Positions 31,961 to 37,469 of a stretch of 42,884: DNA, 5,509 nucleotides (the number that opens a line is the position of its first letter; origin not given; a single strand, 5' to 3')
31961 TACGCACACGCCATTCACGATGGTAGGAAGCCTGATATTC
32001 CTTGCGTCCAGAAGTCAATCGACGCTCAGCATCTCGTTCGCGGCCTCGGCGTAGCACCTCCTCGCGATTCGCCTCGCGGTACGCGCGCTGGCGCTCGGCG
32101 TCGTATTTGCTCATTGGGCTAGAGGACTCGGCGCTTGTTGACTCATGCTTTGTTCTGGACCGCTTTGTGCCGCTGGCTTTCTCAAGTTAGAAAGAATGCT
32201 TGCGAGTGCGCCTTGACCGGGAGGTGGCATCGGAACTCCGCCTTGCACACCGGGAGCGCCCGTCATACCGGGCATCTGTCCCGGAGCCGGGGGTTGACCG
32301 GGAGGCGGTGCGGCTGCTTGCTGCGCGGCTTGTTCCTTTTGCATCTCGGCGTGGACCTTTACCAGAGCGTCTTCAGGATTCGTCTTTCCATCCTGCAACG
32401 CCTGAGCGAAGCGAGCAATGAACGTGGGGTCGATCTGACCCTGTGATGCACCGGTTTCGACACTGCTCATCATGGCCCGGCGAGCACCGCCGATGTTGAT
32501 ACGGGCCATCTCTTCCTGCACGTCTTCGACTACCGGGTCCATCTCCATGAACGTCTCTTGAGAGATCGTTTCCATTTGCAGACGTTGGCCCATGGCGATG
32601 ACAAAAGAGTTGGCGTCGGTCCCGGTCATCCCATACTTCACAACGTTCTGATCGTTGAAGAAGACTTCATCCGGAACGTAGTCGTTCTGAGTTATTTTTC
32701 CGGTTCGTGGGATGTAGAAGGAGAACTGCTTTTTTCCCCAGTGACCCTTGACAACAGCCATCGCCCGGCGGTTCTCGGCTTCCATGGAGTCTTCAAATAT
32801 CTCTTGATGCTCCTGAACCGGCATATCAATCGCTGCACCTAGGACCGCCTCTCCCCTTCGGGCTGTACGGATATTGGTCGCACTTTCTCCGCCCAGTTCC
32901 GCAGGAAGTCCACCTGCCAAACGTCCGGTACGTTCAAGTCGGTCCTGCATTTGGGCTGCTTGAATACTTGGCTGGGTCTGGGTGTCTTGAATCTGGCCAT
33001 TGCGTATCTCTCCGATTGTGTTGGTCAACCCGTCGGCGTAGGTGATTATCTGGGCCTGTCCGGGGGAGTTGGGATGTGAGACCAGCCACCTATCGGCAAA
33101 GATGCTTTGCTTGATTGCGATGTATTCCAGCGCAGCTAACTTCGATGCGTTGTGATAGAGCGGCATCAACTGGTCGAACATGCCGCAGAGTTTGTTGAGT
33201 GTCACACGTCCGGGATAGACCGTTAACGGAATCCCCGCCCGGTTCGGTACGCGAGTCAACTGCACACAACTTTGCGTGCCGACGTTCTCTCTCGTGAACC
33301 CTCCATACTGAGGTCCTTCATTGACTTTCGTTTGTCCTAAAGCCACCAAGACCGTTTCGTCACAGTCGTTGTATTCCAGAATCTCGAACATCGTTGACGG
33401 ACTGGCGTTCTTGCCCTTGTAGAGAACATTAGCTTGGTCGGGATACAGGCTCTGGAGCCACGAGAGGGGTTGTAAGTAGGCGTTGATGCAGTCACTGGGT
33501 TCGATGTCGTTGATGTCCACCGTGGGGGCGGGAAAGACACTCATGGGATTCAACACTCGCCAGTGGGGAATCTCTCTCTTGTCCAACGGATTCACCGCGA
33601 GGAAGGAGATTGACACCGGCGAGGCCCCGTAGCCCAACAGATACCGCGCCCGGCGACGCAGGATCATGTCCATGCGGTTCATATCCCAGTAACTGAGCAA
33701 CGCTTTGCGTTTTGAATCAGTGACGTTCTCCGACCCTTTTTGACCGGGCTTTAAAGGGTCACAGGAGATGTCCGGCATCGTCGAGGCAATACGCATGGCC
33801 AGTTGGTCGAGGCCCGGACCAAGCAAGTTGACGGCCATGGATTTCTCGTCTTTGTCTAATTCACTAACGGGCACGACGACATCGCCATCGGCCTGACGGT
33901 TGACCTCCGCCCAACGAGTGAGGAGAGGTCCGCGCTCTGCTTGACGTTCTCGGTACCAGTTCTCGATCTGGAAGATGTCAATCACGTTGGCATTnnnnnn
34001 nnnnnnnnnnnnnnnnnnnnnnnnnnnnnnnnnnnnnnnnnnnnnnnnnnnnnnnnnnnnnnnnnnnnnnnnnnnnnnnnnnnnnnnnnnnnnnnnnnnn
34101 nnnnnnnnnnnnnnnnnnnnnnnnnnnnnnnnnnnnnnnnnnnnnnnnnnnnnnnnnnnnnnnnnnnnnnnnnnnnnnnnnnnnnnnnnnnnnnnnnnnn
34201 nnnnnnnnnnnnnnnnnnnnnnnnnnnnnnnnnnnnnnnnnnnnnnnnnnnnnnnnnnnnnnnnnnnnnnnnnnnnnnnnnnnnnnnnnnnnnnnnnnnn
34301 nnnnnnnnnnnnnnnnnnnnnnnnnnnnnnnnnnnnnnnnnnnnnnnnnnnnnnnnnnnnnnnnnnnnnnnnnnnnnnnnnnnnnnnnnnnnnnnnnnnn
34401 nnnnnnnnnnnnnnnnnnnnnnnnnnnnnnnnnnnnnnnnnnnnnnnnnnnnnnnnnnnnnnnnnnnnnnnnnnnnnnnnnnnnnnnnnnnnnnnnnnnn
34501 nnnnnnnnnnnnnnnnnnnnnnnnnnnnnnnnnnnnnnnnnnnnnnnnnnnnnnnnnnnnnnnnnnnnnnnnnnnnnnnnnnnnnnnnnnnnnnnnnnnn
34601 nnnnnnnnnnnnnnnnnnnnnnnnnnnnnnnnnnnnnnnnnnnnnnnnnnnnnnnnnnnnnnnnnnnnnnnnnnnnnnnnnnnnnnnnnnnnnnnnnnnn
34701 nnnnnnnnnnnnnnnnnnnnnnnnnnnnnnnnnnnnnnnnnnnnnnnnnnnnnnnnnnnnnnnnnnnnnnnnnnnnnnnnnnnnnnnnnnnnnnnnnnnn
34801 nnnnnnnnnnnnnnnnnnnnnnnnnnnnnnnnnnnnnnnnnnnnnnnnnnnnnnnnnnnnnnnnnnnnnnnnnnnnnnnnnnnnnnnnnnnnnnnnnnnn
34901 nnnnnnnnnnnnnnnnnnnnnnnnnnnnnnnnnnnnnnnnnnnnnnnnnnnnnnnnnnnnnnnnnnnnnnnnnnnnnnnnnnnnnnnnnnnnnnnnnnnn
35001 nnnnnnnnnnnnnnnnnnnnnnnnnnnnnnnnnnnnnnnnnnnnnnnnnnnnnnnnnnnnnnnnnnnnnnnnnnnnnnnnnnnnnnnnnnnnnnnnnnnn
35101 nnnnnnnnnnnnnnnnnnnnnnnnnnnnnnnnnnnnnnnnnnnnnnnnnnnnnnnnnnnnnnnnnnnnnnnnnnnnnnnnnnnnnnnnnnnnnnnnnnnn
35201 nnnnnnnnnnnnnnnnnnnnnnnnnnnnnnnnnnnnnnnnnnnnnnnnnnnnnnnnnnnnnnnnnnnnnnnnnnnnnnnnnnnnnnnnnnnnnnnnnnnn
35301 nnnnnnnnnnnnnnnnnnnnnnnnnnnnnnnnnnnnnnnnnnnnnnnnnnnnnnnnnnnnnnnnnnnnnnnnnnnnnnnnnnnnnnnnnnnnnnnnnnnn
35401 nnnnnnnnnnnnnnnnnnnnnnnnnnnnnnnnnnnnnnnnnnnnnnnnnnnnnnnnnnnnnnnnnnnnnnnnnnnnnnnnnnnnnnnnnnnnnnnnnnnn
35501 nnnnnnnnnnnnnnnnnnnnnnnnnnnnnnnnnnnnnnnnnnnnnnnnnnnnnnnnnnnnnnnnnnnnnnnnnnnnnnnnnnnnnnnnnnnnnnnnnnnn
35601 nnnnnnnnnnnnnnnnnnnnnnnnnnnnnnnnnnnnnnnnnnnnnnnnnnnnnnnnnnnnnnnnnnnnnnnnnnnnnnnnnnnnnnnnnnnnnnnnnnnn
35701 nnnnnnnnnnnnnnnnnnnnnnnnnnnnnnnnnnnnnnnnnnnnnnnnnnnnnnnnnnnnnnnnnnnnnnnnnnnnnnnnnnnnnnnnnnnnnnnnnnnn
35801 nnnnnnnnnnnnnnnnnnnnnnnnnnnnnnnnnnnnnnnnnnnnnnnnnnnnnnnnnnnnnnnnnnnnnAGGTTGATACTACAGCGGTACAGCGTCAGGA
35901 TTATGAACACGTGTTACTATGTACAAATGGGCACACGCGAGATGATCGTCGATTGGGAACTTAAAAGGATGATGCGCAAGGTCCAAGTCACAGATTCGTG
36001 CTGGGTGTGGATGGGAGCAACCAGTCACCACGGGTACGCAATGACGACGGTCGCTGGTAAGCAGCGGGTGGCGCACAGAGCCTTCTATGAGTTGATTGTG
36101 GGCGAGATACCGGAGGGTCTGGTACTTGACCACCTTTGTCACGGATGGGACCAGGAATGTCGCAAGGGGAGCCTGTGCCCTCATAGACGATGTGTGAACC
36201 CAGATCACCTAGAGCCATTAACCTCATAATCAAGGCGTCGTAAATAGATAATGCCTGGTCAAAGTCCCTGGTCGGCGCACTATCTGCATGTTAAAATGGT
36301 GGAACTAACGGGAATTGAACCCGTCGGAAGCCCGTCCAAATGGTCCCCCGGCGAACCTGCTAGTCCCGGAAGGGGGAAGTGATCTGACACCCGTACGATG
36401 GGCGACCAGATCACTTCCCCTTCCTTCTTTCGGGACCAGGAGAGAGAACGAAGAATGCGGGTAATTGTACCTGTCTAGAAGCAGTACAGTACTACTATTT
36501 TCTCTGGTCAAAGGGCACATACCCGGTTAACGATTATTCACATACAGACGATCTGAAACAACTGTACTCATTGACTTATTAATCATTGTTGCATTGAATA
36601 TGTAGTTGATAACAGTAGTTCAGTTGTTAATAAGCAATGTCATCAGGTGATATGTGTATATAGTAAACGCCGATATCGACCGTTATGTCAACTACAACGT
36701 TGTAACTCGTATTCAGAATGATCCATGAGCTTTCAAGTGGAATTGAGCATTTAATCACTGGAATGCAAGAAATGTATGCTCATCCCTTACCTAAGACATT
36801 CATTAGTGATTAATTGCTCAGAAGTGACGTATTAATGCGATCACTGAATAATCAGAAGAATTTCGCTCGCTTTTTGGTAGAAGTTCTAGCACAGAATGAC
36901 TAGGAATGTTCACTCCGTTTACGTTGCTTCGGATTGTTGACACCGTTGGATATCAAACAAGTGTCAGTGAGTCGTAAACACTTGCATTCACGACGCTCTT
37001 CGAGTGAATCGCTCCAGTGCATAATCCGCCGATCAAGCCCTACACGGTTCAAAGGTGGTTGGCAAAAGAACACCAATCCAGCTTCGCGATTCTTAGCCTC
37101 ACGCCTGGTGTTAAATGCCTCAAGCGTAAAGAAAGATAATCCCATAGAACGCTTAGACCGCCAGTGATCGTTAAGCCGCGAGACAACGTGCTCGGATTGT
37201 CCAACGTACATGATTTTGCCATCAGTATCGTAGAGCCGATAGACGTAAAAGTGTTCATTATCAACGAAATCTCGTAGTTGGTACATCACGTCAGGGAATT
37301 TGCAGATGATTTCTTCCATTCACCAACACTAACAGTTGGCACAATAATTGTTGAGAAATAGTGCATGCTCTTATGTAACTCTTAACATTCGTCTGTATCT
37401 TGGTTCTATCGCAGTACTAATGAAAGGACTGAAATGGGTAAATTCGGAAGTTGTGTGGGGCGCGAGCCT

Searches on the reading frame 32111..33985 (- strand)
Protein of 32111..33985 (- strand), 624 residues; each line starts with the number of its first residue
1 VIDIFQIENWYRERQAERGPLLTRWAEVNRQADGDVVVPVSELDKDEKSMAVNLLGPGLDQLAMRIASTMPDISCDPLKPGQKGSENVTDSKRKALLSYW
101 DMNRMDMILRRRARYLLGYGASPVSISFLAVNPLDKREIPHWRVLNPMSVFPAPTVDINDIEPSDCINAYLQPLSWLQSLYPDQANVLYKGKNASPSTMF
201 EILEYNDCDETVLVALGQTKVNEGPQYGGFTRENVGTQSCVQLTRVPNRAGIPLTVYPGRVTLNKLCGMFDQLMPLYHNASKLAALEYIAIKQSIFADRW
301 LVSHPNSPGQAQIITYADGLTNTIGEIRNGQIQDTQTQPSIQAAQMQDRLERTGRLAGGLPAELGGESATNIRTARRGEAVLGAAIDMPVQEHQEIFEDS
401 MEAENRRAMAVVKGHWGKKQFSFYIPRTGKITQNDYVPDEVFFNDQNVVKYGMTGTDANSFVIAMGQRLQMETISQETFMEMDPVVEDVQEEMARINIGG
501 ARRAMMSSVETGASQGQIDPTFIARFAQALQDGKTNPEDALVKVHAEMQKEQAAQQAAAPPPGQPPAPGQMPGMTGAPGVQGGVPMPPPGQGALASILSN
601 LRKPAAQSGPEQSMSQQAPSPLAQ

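Call 7: search_protein_families(library=pfam, proteins=[window:32111-33985:-], max_evalue=0.01)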
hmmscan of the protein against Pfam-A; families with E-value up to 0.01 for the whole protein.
window:32111-33985:- (624 aa): 0 families

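Call 23: search_protein_families(library=phrogs, proteins=[window:32111-33985:-], max_evalue=0.01)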
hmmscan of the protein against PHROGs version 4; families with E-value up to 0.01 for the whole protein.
window:32111-33985:- (624 aa): 1 family
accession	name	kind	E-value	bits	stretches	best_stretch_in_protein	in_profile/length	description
phrog_104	-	head and packaging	5.1e-09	36.3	1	92-526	118-491/550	portal protein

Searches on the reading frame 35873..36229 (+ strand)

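Call 78: search_protein_families(library=pfam, proteins=[window:35873-36229:+], max_evalue=0.05)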
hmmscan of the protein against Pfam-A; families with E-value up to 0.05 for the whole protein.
window:35873-36229:+ (118 aa): 1 family
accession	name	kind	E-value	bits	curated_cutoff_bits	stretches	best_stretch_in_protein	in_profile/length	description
PF13392.12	HNH_3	-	3.4e-06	27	24.8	1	67-90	3-26/46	HNH endonuclease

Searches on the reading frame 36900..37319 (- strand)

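Call 78: search_protein_families(library=pfam, proteins=[window:36900-37319:-], max_evalue=0.05)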
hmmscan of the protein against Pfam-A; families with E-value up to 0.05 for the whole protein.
window:36900-37319:- (139 aa): 1 family
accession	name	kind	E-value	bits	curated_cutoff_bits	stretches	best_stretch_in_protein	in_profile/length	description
PF01541.30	GIY-YIG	-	5.6e-07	30.2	22.6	1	24-80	2-66/78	GIY-YIG catalytic domain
